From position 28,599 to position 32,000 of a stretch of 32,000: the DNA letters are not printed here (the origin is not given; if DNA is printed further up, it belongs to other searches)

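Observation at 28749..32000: Giant ORF missing from the ORF track: DUF4011 SF1 helicase, an Hhe-like single-gene defence candidate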

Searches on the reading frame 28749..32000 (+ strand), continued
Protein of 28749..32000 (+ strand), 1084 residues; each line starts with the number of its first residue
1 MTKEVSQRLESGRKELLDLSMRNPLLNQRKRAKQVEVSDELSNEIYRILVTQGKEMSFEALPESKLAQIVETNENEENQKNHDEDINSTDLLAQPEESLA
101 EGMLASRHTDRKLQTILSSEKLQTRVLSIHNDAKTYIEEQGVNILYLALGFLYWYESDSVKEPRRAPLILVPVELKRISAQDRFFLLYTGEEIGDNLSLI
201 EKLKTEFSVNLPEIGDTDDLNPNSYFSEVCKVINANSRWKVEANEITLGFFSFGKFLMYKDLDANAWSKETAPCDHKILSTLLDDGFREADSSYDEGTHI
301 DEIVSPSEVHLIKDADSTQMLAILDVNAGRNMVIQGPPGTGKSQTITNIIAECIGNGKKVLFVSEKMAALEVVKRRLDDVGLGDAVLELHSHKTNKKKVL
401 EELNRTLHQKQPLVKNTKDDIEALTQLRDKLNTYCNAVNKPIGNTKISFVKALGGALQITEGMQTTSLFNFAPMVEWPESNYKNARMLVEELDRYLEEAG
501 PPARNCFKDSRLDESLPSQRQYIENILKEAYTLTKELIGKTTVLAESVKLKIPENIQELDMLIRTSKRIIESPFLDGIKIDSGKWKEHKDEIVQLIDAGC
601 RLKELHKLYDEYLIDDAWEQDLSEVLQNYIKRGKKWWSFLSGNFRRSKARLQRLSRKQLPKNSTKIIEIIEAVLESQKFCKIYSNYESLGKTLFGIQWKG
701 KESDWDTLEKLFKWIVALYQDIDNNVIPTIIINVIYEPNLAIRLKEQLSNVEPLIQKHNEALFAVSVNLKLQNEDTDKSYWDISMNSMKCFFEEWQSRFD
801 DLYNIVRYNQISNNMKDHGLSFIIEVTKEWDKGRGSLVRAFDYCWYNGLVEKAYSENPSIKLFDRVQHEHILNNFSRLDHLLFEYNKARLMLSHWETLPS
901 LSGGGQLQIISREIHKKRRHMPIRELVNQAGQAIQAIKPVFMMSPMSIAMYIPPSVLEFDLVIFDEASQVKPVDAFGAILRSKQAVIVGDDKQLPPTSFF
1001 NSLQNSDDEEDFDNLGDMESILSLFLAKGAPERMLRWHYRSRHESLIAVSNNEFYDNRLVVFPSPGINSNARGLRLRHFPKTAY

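Call 14: find_encoding_contigs(protein=P0001, flank=10000, max_places=6)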
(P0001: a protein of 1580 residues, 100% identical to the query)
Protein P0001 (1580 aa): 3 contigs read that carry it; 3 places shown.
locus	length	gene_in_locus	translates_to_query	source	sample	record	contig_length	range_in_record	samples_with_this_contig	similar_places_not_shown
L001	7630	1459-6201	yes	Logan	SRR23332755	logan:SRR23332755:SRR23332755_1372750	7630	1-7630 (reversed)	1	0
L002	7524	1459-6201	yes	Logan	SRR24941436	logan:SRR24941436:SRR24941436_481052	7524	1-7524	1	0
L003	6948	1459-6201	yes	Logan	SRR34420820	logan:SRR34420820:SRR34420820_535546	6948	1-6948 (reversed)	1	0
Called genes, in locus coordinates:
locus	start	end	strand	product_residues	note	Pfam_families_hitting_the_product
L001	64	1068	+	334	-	-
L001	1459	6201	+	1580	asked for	PF13195:DUF4011, PF13086:AAA_11 (weak), PF13245:AAA_19 (faint), PF13604:AAA_30 (faint), PF13086:AAA_11, PF13087:AAA_12, PF18741:MTES_1575, PF11784:DUF3320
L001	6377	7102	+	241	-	-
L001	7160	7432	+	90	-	-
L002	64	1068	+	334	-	-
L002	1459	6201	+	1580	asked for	PF13195:DUF4011, PF13086:AAA_11 (weak), PF13245:AAA_19 (faint), PF13604:AAA_30 (faint), PF13086:AAA_11, PF13087:AAA_12, PF18741:MTES_1575, PF11784:DUF3320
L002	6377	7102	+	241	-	-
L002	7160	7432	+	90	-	-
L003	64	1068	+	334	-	-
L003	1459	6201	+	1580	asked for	PF13195:DUF4011, PF13086:AAA_11 (weak), PF13245:AAA_19 (faint), PF13604:AAA_30 (faint), PF13086:AAA_11, PF13087:AAA_12, PF18741:MTES_1575, PF11784:DUF3320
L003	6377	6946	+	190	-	?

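Call 16: search_protein_families(library=pfam, proteins=[P0001], max_evalue=0.001)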
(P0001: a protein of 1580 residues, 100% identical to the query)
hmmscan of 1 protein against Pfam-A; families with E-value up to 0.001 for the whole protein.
P0001 (1580 aa): 11 families
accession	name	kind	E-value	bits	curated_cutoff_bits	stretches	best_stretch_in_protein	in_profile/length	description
PF13195.11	DUF4011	-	1.3e-43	149.1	22.2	1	15-203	1-158/158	Protein of unknown function (DUF4011)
PF18741.7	MTES_1575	-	2.1e-38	130.7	38.2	1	1261-1357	1-95/96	REase_MTES_1575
PF13086.12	AAA_11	-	7.9e-13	49.2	27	2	958-998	213-254/257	AAA domain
PF13087.12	AAA_12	-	8.9e-13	48.7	27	1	1020-1214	4-191/195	AAA domain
PF11784.13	DUF3320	-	2.2e-12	47.1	25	1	1414-1461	2-50/50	Protein of unknown function (DUF3320)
PF13245.12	AAA_19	-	1.2e-08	35.6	25.1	0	323-377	5-61/134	AAA domain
PF13604.12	AAA_30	-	1.4e-05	25.4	27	0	330-377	19-66/191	AAA domain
PF00270.35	DEAD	-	8.5e-05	22.8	26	0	318-425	3-109/167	DEAD/DEAH box helicase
PF04851.21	ResIII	-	0.00017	22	22.5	0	327-385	21-81/164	Type III restriction enzyme, res subunit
PF20720.3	nSTAND3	-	0.00017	21.8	27.2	1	330-421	18-114/155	Novel STAND NTPase 3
PF09848.15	SLFN-g3_helicase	-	0.00026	20.8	24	0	332-390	4-56/354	Schlafen group 3, DNA/RNA helicase domain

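Call 17: search_protein_families(library=padloc, proteins=[P0001], max_evalue=0.001)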
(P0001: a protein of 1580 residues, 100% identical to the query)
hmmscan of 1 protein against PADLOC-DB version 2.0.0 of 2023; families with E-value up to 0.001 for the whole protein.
P0001 (1580 aa): 6 families
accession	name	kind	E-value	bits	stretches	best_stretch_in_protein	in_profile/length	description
PDLC05009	PDC-S37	-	0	1982.7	1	1-1574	1-1544/1550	-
PDLC02194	Hhe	-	8e-246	817.1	2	867-1361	1282-1783/1911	-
PDLC03920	MkoA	-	2e-28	97.2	2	958-1241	791-1096/1112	-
PDLC03924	MkoC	-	2.6e-17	60.3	1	958-1249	670-973/1136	-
PDLC03921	MkoA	-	4.4e-11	39.2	2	958-998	1296-1336/1607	-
PDLC04140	mad8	-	1.3e-09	36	1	323-532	21-183/314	mads_8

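Call 18: search_protein_families(library=ncbifam, proteins=[P0001], max_evalue=0.001)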
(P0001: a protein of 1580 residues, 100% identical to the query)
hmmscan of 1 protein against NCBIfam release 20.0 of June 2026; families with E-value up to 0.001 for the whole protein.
P0001 (1580 aa): 7 families
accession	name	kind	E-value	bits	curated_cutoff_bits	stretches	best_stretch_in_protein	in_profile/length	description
NF058533.1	antiphage_ProA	equivalog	0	1512.9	1500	1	3-1545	354-1903/1903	anti-phage protein ProA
NF042953.1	Hhe_antiphage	equivalog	0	1117.4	2000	2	733-1439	1047-1745/1797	DUF4011 domain-containing anti-phage protein Hhe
TIGR00376.1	TIGR00376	hypoth_equivalog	5.9e-21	74.5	348.9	2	908-1211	316-605/639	IGHMBP2 family helicase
NF040671.1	PLuB_AAA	exception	5.3e-19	67.2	999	2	957-1061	961-1075/1256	PLuB system helicase-like protein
TIGR01448.2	helicase_RecD2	equivalog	5.9e-07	28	500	0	295-361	297-363/713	SF1B family DNA helicase RecD2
NF004069.0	PRK05580.2-1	equivalog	0.0006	18.4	767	0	317-404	114-202/612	primosomal protein N'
NF038214.1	IS21_help_AAA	equivalog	0.00069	19.4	200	0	326-366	87-127/232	IS21-like element helper ATPase IstB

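Call 31: search_solved_structures(query=P0001, max_evalue=0.001)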
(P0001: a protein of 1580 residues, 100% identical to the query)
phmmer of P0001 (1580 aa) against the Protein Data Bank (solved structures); distinct sequences matched with E-value up to 0.001: 6.
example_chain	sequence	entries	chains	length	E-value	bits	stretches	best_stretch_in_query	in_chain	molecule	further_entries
4b3g_A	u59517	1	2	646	6.7e-08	33.8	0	316-376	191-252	DNA-BINDING PROTEIN SMUBP-2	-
4b3f_X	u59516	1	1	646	6.7e-08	33.8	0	316-376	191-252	DNA-BINDING PROTEIN SMUBP-2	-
5mzn_A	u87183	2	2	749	9.8e-06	26.6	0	955-1211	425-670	Helicase SEN1,Helicase SEN1 | Helicase SEN1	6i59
8ftm_A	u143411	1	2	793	6.4e-05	24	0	957-1208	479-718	5'-3' RNA helicase-like protein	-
8fth_A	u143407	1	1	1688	0.00053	20.9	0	957-1180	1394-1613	5'-3' RNA helicase-like protein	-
8ftk_A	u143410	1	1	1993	0.0008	20.3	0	957-1180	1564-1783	5'-3' RNA helicase-like protein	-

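Call 32: search_protein_families(library=pfam, proteins=[L001:6377-7102:+, L001:7160-7432:+], max_evalue=0.001)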
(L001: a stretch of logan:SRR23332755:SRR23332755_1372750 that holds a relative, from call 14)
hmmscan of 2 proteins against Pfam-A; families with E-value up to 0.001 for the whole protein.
L001:6377-7102:+ (241 aa): 0 families

L001:7160-7432:+ (90 aa): 3 families
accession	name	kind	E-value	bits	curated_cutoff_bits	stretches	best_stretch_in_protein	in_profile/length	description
PF18912.6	DZR_2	-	0.00014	22.1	27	1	49-76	8-35/56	Double zinc ribbon domain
PF13248.11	Zn_ribbon_3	-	0.00016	21.5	27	1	49-72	3-26/26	zinc-ribbon domain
PF14446.12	Prok-RING_1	-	0.00049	20.4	29.1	1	48-69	4-27/54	Prokaryotic RING finger family 1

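Call 33: search_protein_families(library=padloc, proteins=[L001:6377-7102:+, L001:7160-7432:+], max_evalue=0.001)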
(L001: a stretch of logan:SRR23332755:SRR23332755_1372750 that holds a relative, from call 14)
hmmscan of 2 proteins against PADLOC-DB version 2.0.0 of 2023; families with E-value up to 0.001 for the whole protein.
L001:6377-7102:+ (241 aa): 0 families

L001:7160-7432:+ (90 aa): 0 families

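Call 36: find_encoding_contigs(protein=P0005, flank=10000, max_places=2)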
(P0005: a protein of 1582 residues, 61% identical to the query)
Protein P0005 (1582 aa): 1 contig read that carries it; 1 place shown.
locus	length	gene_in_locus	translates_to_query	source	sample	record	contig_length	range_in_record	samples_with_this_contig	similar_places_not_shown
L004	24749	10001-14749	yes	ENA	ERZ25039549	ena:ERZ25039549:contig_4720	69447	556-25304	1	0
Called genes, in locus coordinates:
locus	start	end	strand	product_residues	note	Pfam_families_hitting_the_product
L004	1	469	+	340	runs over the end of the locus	?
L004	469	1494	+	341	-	PF01816:LRV (faint), PF10098:DUF2336 (faint), PF02985:HEAT (faint), PF25591:LRV_2 (weak)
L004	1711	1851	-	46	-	-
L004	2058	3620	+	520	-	PF25591:LRV_2 (faint), PF14841:FliG_M (faint), PF01816:LRV (weak)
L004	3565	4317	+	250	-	-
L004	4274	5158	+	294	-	-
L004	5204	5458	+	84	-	-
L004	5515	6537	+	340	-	PF07728:AAA_5 (weak)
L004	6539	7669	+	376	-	PF13203:DUF2201_N, PF09967:DUF2201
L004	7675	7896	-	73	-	-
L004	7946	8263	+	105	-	-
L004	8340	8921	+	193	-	-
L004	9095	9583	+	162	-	-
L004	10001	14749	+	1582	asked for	PF13195:DUF4011, PF13245:AAA_19 (faint), PF13086:AAA_11, PF13087:AAA_12, PF18741:MTES_1575, PF11784:DUF3320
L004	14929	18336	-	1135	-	PF12705:PDDEXK_1 (faint), PF13482:RNase_H_2, PF13245:AAA_19 (weak), PF13604:AAA_30, PF05127:NAT10_TcmA_helicase (weak), PF13086:AAA_11 (weak), PF13087:AAA_12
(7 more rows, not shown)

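Call 37: find_encoding_contigs(protein=P0019, flank=10000, max_places=2)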
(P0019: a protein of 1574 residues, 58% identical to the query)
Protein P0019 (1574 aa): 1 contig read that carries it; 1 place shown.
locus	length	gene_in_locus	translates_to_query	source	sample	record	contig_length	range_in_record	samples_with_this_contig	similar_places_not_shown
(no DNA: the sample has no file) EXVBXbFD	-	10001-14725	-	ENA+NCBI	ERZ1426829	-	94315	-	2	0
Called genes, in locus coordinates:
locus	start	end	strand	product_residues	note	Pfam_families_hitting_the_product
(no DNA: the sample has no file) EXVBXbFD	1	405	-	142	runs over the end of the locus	PF13442:Cytochrome_CBB3 (faint), PF00034:Cytochrom_C (weak)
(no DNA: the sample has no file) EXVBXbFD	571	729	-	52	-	-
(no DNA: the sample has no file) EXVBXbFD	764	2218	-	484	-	PF07992:Pyr_redox_2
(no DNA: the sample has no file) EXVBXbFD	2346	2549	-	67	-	PF11127:YgaP-like_TM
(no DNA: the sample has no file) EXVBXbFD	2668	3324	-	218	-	PF00398:RrnaAD (weak), PF01209:Ubie_methyltran (weak), PF13489:Methyltransf_23, PF13847:Methyltransf_31, PF08241:Methyltransf_11, PF08242:Methyltransf_12, PF13649:Methyltransf_25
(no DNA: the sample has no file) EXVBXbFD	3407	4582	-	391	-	PF07992:Pyr_redox_2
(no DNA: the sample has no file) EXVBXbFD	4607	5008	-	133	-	PF02566:OsmC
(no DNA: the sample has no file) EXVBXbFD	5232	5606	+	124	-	PF13442:Cytochrome_CBB3, PF00034:Cytochrom_C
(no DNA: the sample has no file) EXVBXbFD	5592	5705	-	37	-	-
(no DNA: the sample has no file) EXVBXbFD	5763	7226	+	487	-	PF16980:CitMHS_2, PF03600:CitMHS (weak)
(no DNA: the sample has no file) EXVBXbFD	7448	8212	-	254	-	PF12146:Hydrolase_4 (faint)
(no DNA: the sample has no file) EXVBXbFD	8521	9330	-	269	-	PF00126:HTH_1 (weak), PF03459:TOBE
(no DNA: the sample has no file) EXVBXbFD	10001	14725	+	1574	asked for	PF13195:DUF4011, PF13086:AAA_11 (weak), PF13245:AAA_19 (faint), PF13086:AAA_11 (weak), PF13087:AAA_12, PF18741:MTES_1575, PF11784:DUF3320 (weak)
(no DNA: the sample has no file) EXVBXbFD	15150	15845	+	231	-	PF01988:VIT1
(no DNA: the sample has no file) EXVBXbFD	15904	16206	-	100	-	PF15731:MqsA_antitoxin (weak), PF01381:HTH_3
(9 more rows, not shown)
